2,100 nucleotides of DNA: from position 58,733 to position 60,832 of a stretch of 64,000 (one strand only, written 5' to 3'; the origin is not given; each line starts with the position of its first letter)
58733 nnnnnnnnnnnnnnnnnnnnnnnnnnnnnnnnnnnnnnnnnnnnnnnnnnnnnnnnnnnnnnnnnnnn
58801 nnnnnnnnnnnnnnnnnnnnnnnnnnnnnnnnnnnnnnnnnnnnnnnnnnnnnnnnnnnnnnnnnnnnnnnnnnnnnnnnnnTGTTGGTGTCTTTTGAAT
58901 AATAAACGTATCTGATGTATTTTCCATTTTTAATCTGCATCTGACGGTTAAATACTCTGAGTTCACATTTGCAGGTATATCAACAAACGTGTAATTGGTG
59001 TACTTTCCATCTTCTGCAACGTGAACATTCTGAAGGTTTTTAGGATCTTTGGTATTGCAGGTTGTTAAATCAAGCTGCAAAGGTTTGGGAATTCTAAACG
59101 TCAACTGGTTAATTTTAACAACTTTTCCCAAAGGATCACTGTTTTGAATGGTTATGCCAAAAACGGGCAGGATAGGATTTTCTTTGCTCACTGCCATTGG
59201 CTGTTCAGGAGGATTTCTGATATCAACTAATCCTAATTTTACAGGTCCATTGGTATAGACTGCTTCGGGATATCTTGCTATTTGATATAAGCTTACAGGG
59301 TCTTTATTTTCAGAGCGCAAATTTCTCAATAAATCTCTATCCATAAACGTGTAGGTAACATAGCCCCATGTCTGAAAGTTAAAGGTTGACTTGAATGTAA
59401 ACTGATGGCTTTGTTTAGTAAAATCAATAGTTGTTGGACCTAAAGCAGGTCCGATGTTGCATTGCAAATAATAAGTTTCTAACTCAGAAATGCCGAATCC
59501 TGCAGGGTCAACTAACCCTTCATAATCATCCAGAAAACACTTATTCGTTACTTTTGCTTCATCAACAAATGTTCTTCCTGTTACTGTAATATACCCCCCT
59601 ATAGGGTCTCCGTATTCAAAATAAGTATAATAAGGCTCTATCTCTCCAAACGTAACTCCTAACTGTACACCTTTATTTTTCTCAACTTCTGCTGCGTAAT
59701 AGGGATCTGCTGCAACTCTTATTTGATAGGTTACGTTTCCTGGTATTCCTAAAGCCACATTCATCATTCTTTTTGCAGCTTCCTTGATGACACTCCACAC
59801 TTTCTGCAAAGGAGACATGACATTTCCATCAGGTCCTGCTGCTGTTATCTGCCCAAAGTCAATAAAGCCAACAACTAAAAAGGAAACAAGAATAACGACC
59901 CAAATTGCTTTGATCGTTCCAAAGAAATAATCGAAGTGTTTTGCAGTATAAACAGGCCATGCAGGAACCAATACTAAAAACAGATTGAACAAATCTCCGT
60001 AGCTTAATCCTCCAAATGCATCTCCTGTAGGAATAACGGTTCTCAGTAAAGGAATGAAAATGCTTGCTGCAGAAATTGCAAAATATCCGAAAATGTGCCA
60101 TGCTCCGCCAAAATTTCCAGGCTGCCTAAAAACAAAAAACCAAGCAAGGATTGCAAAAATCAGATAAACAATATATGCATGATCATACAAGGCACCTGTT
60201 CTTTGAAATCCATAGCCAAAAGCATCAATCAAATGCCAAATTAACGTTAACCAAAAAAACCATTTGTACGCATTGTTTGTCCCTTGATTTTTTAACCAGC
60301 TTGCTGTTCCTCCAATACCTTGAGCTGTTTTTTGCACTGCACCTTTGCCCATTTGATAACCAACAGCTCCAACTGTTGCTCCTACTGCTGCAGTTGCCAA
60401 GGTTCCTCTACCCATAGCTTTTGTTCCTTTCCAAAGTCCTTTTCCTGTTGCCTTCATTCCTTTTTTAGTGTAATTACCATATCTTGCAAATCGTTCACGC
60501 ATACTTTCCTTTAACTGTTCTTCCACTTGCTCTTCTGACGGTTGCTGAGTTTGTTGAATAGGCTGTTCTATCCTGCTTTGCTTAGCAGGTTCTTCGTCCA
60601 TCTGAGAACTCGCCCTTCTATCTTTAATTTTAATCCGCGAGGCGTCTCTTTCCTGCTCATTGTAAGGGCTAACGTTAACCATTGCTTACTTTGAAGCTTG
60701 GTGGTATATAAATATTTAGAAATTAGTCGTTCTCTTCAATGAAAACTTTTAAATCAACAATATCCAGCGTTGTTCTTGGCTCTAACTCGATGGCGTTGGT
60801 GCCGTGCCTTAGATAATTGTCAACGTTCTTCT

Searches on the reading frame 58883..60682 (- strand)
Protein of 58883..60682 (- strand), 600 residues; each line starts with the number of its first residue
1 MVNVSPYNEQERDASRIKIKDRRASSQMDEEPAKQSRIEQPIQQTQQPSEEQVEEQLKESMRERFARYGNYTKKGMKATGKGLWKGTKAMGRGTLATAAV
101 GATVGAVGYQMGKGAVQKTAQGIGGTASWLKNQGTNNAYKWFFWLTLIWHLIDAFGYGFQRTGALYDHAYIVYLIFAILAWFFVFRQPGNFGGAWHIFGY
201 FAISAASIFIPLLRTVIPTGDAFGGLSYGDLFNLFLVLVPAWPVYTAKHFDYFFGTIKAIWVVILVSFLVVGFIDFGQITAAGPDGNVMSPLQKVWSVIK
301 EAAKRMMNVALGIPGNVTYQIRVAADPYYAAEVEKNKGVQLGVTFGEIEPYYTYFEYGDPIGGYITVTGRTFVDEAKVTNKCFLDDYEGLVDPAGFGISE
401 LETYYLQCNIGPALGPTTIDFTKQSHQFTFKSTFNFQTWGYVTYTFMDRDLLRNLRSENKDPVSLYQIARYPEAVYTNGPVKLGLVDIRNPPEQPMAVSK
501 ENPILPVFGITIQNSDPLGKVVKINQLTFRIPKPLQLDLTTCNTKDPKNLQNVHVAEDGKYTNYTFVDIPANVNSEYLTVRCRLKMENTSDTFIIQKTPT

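Call 49: find_homologous_proteins(query=window:58883-60682:-, max_evalue=0.001)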
Query window:58883-60682:- (600 aa): 3 proteins with E <= 0.001 among 8000 candidates.
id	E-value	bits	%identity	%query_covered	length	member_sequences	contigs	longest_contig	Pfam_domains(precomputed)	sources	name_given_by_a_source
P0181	0.0e+0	1395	100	100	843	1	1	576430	PF00877.26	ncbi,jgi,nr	ncbi:hypothetical protein C4573_04900 [Candidatus Woesearchaeota archaeon]|nr:MAG: hypothetical prot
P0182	1.1e-33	135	26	79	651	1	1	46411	-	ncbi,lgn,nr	ncbi:hypothetical protein JW826_05565 [Candidatus Woesearchaeota archaeon]|nr:hypothetical protein [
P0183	1.8e-26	111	28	69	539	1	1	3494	-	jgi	jgi:hypothetical protein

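Call 69: predict_structure(alignment_id=A5)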
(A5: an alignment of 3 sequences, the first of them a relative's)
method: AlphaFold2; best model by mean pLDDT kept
length: 651 residues; sequences in the alignment: 3
mean_pLDDT: 51.2   pTM: 0.40
mean pLDDT of the five models: 51.2, 50.7, 49.1, 48.5, 45.0
residues with pLDDT >= 90: 0; 70-90: 154; 50-70: 139; < 50: 358
segments of 3 or more residues with pLDDT < 50: 1-98, 112-185, 198-212, 218-220, 222-275, 287-291, 293-295, 297-373, 423-432, 571-576
pLDDT, mean of each block of 10 residues (from residue 1): 32 35 31 31 37 29 32 38 39 43 52 38 28 22 25 38 47 42 48 48 38 48 48 42 30 39 44 50 50 46 36 32 34 38 29 29 35 58 69 72 66 64 45 57 72 72 73 80 83 70 57 60 73 64 65 80 77 49 74 68 62 81 80 80 75 61
secondary structure, 60 per line:
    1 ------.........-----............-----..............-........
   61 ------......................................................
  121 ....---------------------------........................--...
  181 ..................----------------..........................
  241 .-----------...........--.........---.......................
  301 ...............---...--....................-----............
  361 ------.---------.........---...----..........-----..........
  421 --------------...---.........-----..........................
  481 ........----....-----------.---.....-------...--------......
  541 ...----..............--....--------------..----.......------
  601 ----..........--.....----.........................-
elements in order (helices of 4 or more, strands of 3 or more residues): H7-15 H21-32 H38-51 H53-60 H67-124 H152-175 H178-198 H215-241 H253-263 H266-274 H278-315 H324-343 H349-360 E377-385 E389-391 E396-405 E411-420 E435-437 E441-449 E455-479 H480-488 H493-496 E512-516 E524-526 E535-543 E548-561 E564-567 E588-594 E605-614 H617-621 E626-650
